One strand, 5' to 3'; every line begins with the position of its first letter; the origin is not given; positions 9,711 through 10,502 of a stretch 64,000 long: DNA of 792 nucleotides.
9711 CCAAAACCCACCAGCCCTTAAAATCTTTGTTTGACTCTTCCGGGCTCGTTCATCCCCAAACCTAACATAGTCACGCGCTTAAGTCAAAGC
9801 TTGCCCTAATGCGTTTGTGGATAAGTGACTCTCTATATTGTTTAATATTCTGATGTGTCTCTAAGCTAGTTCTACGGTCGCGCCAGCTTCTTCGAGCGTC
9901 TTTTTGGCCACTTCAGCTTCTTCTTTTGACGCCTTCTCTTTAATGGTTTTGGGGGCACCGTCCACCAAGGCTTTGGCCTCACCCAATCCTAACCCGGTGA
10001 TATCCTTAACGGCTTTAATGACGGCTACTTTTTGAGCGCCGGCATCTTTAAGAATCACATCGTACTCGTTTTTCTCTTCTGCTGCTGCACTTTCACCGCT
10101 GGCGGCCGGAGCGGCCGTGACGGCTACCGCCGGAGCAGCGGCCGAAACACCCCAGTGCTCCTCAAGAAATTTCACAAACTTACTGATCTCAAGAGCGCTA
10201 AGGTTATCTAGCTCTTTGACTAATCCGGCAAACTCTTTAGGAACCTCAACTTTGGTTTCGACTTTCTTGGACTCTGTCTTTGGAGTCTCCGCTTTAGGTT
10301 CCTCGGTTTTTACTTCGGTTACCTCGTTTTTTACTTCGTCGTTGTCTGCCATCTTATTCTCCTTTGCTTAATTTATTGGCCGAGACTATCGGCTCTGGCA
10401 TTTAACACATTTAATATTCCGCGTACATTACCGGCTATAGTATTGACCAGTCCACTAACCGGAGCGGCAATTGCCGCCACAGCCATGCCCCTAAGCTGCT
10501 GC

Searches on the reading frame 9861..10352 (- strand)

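Call 100: search_protein_families(library=pfam, proteins=[window:9861-10352:-], max_evalue=0.001)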
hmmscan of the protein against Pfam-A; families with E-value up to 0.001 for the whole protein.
window:9861-10352:- (163 aa): 2 families
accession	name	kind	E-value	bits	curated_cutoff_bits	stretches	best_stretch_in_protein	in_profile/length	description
PF00542.24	Ribosomal_L12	-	4.9e-28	97.7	25.9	1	97-162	1-66/67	Ribosomal protein L7/L12 C-terminal domain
PF16320.10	Ribosomal_L12_N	-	3.2e-13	49.6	25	1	44-86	5-46/48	Ribosomal protein L7/L12 dimerisation domain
